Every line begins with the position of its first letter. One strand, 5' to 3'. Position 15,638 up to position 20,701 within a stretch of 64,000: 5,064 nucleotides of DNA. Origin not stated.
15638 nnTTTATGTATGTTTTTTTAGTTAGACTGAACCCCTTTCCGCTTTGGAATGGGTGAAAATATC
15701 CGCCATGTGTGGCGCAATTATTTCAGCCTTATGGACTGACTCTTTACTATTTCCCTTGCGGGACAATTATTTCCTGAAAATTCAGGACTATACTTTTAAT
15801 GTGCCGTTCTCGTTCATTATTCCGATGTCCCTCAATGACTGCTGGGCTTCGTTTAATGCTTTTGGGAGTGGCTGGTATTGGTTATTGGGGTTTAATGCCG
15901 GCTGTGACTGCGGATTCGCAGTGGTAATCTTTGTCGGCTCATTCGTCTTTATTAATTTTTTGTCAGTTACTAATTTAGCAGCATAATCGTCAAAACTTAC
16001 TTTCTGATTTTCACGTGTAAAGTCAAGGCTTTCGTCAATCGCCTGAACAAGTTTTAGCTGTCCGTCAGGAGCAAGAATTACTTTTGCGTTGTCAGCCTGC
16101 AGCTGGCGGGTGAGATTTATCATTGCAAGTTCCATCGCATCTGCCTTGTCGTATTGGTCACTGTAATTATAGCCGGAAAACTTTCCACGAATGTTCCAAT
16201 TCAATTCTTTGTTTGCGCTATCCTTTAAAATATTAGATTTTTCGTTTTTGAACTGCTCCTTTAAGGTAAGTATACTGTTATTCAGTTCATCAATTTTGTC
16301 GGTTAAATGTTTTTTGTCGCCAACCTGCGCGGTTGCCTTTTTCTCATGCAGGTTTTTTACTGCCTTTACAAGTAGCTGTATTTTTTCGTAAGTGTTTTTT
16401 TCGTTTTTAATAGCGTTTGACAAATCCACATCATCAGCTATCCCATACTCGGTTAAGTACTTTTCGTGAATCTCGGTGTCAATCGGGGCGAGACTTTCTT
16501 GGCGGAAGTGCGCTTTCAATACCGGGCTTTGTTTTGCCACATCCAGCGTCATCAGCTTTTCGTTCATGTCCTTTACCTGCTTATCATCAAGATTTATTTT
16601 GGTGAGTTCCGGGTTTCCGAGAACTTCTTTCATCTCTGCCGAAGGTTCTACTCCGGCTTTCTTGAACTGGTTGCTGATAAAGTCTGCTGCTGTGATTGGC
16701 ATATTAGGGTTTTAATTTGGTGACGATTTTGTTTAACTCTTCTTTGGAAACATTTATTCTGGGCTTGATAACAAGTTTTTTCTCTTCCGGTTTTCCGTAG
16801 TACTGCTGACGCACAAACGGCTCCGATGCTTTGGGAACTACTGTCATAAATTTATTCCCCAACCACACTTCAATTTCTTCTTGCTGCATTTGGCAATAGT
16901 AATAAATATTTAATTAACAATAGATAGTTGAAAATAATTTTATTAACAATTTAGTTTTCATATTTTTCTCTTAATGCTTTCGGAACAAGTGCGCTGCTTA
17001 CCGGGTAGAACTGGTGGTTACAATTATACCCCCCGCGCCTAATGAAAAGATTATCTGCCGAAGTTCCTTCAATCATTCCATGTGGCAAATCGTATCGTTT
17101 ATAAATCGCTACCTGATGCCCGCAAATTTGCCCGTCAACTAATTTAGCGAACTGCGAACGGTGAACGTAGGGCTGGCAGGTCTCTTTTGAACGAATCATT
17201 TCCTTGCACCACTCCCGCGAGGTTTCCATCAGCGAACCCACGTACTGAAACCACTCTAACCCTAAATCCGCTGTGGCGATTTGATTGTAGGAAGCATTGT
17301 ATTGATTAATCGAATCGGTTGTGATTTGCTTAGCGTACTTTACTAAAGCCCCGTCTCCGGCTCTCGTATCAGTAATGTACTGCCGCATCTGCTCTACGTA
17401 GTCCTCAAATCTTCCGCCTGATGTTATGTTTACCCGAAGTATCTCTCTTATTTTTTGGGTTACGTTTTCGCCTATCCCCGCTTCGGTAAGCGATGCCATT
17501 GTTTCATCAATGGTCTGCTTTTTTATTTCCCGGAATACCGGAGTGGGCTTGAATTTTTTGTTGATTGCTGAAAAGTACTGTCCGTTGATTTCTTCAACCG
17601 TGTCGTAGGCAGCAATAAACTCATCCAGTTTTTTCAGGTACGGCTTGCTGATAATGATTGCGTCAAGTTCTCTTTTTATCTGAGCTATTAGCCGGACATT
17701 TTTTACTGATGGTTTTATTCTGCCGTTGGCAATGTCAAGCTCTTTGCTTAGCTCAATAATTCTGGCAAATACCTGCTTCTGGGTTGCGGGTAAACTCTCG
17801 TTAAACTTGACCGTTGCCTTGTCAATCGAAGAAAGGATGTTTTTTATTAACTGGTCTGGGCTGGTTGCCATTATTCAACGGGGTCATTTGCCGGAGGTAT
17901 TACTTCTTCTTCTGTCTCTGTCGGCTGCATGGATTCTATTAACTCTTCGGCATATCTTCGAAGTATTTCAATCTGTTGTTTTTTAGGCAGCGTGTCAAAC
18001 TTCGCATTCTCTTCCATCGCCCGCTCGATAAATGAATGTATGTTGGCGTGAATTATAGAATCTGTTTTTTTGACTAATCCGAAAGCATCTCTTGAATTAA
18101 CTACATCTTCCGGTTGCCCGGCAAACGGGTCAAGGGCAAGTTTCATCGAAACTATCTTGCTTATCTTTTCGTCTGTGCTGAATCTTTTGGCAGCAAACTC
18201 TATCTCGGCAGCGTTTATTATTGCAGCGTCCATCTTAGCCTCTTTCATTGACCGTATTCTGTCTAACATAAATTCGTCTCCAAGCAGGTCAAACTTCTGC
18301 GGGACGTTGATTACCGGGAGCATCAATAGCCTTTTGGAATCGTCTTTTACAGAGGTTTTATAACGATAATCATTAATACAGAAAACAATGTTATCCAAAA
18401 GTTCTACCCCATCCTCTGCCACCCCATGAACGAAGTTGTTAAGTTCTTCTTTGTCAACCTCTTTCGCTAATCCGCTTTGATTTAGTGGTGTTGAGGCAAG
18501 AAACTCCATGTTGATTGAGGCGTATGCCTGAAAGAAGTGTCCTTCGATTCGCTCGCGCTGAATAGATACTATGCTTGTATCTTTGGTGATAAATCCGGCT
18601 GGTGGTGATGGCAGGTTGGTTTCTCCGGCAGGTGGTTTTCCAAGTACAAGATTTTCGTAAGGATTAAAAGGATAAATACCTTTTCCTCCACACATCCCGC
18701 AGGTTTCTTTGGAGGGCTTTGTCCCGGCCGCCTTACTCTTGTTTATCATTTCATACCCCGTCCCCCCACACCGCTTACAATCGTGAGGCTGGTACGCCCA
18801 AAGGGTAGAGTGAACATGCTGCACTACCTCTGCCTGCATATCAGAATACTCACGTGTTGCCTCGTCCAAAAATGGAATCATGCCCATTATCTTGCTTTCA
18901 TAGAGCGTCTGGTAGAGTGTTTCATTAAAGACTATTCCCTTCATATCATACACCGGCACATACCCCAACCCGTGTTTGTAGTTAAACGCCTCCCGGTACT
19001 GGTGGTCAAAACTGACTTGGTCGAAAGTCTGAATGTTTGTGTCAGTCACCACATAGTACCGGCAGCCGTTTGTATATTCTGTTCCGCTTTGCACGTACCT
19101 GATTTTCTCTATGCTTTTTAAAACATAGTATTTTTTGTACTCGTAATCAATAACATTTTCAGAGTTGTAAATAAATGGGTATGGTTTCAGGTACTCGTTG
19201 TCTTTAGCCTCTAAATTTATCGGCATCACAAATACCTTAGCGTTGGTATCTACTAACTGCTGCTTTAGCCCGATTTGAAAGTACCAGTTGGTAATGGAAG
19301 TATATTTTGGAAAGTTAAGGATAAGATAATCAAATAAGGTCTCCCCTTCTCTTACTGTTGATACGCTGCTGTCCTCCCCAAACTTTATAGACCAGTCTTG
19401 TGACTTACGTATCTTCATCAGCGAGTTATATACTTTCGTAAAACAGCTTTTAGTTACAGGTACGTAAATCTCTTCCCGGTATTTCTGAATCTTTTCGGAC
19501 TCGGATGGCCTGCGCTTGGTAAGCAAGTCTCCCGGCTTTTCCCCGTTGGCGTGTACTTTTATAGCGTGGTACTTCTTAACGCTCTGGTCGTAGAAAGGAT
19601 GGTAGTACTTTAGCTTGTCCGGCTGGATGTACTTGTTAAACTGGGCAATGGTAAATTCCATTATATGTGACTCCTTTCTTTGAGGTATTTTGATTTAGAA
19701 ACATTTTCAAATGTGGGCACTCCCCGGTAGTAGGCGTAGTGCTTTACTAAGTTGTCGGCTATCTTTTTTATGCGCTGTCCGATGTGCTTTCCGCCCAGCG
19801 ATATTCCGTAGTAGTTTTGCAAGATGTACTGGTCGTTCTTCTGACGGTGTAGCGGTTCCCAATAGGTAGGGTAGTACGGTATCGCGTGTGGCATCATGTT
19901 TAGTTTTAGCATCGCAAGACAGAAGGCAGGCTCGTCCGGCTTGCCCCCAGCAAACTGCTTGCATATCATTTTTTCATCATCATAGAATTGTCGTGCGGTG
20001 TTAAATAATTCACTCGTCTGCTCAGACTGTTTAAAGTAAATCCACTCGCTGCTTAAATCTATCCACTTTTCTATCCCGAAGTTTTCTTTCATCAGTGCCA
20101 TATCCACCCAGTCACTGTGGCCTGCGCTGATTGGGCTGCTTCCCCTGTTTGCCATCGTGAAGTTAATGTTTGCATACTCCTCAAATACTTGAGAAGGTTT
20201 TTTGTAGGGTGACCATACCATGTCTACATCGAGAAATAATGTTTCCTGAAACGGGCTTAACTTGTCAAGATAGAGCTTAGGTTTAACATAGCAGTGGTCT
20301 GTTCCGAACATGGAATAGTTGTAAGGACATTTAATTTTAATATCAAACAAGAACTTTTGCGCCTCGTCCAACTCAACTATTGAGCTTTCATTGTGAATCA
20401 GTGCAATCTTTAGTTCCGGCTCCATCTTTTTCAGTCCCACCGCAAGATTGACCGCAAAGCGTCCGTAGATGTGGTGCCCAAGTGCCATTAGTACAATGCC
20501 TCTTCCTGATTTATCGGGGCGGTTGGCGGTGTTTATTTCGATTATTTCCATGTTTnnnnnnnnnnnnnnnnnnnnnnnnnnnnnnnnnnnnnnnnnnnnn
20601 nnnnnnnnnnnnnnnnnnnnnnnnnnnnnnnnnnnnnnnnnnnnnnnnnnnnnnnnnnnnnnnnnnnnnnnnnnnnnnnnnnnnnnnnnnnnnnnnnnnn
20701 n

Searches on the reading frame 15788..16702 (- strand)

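Call 47: search_protein_families(library=phrogs, proteins=[window:15788-16702:-], max_evalue=1)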
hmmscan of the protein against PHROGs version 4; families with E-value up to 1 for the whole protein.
window:15788-16702:- (304 aa): 3 families
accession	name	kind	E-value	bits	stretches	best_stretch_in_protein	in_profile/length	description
phrog_1541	-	unknown function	0.063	14.3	1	144-194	19-71/74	-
phrog_29688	-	unknown function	0.18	13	1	113-156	4-47/59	-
phrog_15690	-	unknown function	0.89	10.6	0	229-260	18-49/114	-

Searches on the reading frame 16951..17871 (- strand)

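Call 47: search_protein_families(library=phrogs, proteins=[window:16951-17871:-], max_evalue=1)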
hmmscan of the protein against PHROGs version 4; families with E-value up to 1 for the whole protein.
window:16951-17871:- (306 aa): 9 families
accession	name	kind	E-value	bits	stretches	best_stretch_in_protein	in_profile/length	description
phrog_595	-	head and packaging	4.1e-05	24.1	1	36-224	84-266/513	head maturation protease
phrog_324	-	head and packaging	0.00055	20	1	107-225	174-283/624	head morphogenesis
phrog_12429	-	unknown function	0.0064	17.9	1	31-104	74-147/148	-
phrog_9712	-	unknown function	0.0088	16.3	1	155-271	181-294/297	-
phrog_15127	-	head and packaging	0.04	13.4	1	133-224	125-209/602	head protein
phrog_6577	-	unknown function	0.061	12.5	1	28-225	39-197/1066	-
phrog_34924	-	unknown function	0.094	13.9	0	7-43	44-80/110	-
phrog_27239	-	head and packaging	0.13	13.2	1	55-120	83-147/163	major head protein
phrog_14403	-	unknown function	0.28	12.5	0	63-97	12-46/100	-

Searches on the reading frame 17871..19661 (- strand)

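Call 9: search_protein_families(library=pfam, proteins=[window:17871-19661:-], max_evalue=0.01)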
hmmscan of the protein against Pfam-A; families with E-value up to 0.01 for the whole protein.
window:17871-19661:- (596 aa): 1 family
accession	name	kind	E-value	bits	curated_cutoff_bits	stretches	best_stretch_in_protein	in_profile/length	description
PF00684.25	DnaJ_CXXCXGXG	-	0.00012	22.7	32.7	1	291-329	14-52/65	DnaJ central domain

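Call 47: search_protein_families(library=phrogs, proteins=[window:17871-19661:-], max_evalue=1)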
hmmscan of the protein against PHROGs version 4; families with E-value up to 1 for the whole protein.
window:17871-19661:- (596 aa): 5 families
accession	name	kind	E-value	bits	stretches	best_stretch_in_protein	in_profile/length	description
phrog_7376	-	head and packaging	2e-14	54.1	1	116-584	118-573/576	portal protein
phrog_7429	-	unknown function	0.0027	17.9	1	282-336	319-370/418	-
phrog_127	-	transcription regulation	0.0079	16.9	1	294-332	163-200/253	anti-termination protein Q-like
phrog_8027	-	unknown function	0.67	11.1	0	294-329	7-38/153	-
phrog_8897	-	unknown function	0.9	11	0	291-329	82-114/119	-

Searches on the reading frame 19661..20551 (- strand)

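Call 47: search_protein_families(library=phrogs, proteins=[window:19661-20551:-], max_evalue=1)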
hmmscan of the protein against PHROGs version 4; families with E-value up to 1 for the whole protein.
window:19661-20551:- (296 aa): 1 family
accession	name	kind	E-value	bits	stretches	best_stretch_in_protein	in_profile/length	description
phrog_1903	-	unknown function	0.08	13.3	1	87-223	60-191/261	-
